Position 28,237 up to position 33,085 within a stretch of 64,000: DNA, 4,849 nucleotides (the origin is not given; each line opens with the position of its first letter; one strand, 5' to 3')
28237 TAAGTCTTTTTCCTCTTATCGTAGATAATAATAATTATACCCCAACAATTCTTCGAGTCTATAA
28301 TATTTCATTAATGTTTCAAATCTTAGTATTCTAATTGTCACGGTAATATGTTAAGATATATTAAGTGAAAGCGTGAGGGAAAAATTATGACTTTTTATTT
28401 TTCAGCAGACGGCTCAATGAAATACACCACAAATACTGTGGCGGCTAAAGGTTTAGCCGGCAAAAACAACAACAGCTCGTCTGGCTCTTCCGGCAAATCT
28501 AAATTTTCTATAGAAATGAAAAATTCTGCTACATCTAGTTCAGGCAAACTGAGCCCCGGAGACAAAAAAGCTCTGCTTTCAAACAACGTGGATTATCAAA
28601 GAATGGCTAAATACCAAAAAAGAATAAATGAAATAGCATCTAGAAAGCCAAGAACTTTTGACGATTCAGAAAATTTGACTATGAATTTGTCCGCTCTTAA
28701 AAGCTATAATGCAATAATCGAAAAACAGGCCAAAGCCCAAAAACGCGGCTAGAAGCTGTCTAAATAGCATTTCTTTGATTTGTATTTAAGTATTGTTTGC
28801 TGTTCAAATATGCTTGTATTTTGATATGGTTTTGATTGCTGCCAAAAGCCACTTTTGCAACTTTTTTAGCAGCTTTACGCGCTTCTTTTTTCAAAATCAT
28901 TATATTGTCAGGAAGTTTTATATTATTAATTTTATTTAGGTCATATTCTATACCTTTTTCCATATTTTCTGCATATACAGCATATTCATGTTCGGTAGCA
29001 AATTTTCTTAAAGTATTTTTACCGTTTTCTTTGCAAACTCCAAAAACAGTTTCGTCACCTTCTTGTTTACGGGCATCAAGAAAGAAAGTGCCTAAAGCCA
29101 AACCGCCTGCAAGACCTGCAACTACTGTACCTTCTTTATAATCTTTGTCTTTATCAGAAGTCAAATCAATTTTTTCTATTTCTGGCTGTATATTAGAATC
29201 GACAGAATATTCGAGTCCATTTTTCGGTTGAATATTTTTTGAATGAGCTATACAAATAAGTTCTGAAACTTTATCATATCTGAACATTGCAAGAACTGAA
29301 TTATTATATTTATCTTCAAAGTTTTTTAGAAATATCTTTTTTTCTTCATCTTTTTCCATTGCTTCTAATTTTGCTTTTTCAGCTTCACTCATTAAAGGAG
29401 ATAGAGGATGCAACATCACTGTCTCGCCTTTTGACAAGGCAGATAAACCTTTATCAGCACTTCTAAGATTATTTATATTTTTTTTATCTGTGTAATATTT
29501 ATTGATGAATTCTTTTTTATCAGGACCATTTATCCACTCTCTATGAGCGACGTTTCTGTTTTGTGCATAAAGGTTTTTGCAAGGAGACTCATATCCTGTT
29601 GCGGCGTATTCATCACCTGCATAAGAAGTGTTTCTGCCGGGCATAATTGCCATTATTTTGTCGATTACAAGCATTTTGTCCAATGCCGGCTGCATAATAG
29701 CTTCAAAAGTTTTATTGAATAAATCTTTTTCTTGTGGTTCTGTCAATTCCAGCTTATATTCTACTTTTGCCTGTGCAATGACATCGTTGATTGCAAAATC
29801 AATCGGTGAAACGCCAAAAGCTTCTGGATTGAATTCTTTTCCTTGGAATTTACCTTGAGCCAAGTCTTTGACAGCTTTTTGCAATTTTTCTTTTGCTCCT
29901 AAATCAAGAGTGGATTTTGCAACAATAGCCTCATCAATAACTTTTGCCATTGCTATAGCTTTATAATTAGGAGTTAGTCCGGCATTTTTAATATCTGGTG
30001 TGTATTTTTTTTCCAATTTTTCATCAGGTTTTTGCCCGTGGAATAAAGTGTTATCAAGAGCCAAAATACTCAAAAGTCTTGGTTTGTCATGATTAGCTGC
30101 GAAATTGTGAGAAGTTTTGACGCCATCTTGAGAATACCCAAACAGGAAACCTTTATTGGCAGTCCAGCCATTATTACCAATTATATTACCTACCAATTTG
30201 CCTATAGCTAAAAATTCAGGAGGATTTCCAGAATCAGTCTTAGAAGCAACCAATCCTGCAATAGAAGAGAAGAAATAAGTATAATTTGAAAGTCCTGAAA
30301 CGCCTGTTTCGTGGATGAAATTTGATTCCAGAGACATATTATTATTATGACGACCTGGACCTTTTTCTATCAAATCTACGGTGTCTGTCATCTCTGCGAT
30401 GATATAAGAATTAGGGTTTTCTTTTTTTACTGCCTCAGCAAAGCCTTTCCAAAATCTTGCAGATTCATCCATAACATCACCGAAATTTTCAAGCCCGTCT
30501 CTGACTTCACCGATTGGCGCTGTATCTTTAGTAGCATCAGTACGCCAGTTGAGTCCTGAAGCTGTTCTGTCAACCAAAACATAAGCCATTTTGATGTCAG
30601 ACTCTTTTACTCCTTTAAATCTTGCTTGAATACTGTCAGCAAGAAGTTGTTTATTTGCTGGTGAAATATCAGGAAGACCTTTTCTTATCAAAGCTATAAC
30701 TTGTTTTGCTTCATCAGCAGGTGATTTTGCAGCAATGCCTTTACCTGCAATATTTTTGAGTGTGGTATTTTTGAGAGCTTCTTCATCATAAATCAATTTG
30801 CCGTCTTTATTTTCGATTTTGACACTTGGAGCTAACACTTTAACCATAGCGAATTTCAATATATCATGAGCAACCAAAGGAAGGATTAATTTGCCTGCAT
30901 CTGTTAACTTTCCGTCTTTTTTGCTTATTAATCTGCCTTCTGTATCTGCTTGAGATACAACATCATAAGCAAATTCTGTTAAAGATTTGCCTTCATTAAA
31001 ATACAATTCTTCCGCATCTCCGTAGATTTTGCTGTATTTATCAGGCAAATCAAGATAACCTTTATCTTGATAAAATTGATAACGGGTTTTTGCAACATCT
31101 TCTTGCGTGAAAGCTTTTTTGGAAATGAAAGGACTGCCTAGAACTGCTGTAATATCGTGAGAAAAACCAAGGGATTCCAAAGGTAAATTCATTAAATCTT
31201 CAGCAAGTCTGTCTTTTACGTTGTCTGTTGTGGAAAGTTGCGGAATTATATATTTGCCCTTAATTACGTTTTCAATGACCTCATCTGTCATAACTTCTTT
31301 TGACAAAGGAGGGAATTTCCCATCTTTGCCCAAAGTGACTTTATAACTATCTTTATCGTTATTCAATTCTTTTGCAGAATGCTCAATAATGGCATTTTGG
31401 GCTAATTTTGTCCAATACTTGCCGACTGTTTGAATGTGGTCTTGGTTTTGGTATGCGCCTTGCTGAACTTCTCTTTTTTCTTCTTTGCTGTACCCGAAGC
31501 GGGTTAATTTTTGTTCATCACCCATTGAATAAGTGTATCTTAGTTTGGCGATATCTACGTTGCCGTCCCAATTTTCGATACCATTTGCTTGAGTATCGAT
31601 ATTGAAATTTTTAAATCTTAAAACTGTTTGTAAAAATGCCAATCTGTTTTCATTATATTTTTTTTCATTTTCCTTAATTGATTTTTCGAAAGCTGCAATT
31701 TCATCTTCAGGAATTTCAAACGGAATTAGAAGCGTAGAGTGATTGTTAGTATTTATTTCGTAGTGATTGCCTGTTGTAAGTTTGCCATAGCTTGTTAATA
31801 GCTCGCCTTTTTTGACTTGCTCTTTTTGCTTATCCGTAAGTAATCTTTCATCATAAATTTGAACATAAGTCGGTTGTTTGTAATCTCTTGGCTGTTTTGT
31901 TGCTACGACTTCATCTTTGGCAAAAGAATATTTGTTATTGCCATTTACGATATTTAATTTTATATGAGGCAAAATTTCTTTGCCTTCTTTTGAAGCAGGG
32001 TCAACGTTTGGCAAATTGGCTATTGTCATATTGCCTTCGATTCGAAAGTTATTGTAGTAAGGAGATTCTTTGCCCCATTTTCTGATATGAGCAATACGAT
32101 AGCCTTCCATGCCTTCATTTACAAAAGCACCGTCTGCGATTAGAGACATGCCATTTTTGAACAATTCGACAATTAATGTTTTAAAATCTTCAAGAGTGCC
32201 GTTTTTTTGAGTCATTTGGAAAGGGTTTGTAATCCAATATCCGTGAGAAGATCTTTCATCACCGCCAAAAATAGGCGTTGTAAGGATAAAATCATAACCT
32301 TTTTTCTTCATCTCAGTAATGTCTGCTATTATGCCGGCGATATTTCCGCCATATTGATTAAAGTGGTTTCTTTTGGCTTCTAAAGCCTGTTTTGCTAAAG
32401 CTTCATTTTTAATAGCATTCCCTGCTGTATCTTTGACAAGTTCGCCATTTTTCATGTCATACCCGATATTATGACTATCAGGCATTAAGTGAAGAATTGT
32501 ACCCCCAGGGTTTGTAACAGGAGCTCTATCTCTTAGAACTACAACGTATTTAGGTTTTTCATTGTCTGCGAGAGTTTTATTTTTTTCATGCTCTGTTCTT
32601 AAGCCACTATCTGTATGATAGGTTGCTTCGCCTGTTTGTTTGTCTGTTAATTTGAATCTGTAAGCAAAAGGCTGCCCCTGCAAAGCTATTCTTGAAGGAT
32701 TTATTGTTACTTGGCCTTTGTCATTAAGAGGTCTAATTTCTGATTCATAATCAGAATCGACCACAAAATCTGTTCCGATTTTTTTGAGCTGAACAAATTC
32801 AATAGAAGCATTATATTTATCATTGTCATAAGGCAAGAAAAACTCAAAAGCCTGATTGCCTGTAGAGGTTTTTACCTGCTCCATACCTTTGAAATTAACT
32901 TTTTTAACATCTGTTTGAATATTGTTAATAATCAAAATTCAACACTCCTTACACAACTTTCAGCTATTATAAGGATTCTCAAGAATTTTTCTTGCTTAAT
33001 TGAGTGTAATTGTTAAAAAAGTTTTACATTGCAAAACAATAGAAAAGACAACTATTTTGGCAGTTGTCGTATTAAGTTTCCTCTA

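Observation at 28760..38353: GH13 enzymes translationally coupled to two paralogous membrane proteins of unknown family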

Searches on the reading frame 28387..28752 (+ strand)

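Call 3: search_protein_families(library=pfam, proteins=[window:28387-28752:+], max_evalue=0.1)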
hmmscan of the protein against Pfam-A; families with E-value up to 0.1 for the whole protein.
window:28387-28752:+ (121 aa): 3 families
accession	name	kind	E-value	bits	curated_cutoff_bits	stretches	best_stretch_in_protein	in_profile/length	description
PF11932.13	DUF3450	-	0.021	14.6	32.6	1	71-120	30-79/241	Protein of unknown function (DUF3450)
PF22717.1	SNaCT10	-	0.058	14.3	27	1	74-110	5-28/42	Short NACHT-associated C-Terminal domain, family 10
PF15715.11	PAF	-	0.059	14.6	23.4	1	27-99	11-82/121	PCNA-associated factor histone like domain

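Call 4: search_protein_families(library=ncbifam, proteins=[window:28387-28752:+], max_evalue=0.1)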
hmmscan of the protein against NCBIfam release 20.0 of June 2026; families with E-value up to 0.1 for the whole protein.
window:28387-28752:+ (121 aa): 0 families

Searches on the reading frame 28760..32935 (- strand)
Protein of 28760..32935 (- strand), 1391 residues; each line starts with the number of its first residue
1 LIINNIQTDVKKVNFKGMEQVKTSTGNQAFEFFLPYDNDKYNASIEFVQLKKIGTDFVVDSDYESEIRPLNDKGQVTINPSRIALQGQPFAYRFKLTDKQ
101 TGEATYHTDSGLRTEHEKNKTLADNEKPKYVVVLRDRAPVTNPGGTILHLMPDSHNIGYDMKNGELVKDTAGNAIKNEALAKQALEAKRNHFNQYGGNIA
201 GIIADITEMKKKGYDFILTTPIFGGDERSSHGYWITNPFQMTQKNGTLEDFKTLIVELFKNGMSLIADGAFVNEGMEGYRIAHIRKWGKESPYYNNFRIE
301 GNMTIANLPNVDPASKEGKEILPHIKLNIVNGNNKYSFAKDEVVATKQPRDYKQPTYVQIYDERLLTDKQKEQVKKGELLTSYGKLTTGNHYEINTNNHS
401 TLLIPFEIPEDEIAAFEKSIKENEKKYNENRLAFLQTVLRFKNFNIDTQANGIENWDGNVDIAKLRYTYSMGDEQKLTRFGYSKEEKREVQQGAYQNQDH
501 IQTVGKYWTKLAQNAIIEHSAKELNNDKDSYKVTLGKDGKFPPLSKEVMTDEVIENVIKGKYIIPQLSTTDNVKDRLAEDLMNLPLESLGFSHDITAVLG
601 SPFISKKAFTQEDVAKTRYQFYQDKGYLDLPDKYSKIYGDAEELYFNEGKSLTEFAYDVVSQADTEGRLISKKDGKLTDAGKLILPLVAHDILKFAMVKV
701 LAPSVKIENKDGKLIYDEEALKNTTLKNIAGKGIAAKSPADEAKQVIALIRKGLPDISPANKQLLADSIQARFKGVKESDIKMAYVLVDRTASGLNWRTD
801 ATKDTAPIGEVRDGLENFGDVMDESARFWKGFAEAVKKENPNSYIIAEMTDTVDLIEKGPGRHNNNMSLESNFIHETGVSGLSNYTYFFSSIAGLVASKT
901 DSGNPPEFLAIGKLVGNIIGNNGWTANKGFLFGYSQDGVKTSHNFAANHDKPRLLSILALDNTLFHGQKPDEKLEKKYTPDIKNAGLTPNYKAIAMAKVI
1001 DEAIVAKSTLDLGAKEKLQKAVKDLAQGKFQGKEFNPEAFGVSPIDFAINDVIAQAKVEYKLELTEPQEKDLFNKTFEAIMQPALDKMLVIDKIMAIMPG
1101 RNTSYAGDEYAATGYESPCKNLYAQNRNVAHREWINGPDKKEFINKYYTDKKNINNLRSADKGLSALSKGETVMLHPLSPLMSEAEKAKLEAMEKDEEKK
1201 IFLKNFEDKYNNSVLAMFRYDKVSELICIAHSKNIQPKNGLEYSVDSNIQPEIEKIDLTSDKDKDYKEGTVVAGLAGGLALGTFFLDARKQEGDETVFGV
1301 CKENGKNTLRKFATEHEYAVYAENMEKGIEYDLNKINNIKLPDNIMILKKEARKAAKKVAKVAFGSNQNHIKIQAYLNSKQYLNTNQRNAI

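Call 3: search_protein_families(library=pfam, proteins=[window:28760-32935:-], max_evalue=0.1)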
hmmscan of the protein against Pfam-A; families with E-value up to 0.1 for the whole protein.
window:28760-32935:- (1391 aa): 1 family
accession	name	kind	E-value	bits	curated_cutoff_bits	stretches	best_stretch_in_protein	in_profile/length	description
PF00128.31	Alpha-amylase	-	5.4e-12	46.1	22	1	188-270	15-88/446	Alpha amylase, catalytic domain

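Call 4: search_protein_families(library=ncbifam, proteins=[window:28760-32935:-], max_evalue=0.1)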
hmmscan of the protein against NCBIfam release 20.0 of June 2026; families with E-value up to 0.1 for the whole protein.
window:28760-32935:- (1391 aa): 14 families
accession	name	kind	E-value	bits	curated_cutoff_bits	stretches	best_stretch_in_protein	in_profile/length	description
NF041090.1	Cyc-maltodext_AglB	equivalog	2.7e-14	52.9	540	1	148-302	11-163/470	cyclomaltodextrinase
NF008051.0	PRK10785.1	equivalog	1.3e-07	30.2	568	1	167-275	147-252/607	maltodextrin glucosidase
TIGR02401.1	trehalose_TreY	equivalog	1.8e-06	26.5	498.65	1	209-302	25-121/838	malto-oligosyltrehalose synthase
NF008183.0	PRK10933.1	subfamily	0.00012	20.9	535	1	197-299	30-128/551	alpha,alpha-phosphotrehalase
NF011086.0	PRK14511.1-3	equivalog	0.00024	19.4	1411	1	209-303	28-125/924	malto-oligosyltrehalose synthase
TIGR02456.1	treS_nterm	equivalog_domain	0.00028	19.5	678.35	1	196-269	24-96/539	maltose alpha-D-glucosyltransferase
NF003811.1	PRK05402.1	equivalog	0.00029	19.5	741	1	208-268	171-231/619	1,4-alpha-glucan branching protein GlgB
NF011085.0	PRK14511.1-2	equivalog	0.00056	18.1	1312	1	212-304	31-125/873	malto-oligosyltrehalose synthase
NF008967.0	PRK12313.1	equivalog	0.0014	17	577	1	207-268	178-239/633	1,4-alpha-glucan branching protein GlgB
NF041321.1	Alpha-amyl_MalA_Halo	equivalog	0.0015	17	875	1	206-268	288-349/666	alpha-amylase MalA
TIGR01515.1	branching_enzym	equivalog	0.0047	15.6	463.95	1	207-268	159-220/607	1,4-alpha-glucan branching enzyme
NF051899.1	BetGalacBglAAgro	equivalog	0.0054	15.2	900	1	197-269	25-96/537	beta-galactosidase BglA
NF007051.0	PRK09505.1-1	equivalog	0.0075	14.3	864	1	194-272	233-324/686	alpha-amylase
NF038327.1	c-di-AMP_CdaM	exception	0.024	14.2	225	0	1187-1270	30-111/196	diadenylate cyclase CdaM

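Call 16: search_solved_structures(query=window:28760-32935:-, max_evalue=0.01, show_alignments=2)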
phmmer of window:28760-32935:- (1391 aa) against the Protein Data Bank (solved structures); distinct sequences matched with E-value up to 0.01: 72 (the best 60 are shown).
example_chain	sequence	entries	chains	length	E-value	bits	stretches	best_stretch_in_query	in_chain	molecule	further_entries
5a2a_A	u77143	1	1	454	5.5e-11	44.1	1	194-272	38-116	APO FORM OF ANOXYBACILLUS ALPHA-AMYLASES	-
5a2b_A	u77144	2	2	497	6.3e-11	43.9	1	194-272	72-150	ANOXYBACILLUS ALPHA-AMYLASE | ALPHA-AMYLASE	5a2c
4e2o_A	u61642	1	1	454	2.8e-09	38.4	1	194-270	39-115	Alpha-amylase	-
1jf5_A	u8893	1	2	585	4.5e-07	31.1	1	183-301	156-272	ALPHA AMYLASE II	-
2z1k_A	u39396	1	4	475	5.5e-07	30.8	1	195-325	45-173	(Neo)pullulanase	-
1jf6_A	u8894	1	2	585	5.7e-07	30.7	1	183-300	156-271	ALPHA AMYLASE II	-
1wzm_A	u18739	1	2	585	5.7e-07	30.7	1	183-300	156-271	Alpha-amylase II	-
1wzk_A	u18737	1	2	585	5.8e-07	30.7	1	183-300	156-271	Alpha-amylase II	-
1bvz_A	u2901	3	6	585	5.8e-07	30.7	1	183-300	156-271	PROTEIN (ALPHA-AMYLASE II) | ALPHA-AMYLASE II | Neopullulanase 2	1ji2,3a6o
1wzl_A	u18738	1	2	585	5.8e-07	30.7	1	183-300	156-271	Alpha-amylase II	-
1jib_A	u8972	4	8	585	7e-07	30.4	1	183-300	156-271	NEOPULLULANASE | ALPHA-AMYLASE II | Neopullulanase 2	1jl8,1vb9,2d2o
1vfm_A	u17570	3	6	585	7e-07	30.4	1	183-300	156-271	Neopullulanase 2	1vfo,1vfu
5zxg_A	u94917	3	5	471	8e-07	30.3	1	193-310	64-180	Cyclic maltosyl-maltose hydrolase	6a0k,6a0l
6a0j_A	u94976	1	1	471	8.1e-07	30.2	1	193-310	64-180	Cyclic maltosyl-maltose hydrolase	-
1g1y_A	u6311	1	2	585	1.1e-06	29.8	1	183-300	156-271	ALPHA-AMYLASE II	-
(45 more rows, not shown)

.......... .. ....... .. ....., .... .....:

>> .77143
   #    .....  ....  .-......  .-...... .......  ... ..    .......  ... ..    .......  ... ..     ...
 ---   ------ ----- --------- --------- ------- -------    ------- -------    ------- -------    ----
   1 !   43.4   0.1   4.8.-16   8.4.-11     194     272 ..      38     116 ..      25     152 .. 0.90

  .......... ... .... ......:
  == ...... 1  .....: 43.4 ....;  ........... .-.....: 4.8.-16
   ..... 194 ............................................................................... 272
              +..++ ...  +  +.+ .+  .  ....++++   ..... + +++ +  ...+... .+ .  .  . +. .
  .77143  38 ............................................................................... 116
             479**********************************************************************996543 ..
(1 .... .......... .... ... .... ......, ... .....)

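Call 74: search_protein_families(library=padloc, proteins=[window:28760-32935:-], max_evalue=0.01)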
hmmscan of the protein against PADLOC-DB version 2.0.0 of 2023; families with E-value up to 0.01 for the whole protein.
window:28760-32935:- (1391 aa): 1 family
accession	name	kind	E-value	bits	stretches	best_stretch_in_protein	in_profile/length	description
PDLC01097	C3a214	-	1.5e-06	25.2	1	197-268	92-160/495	GlgB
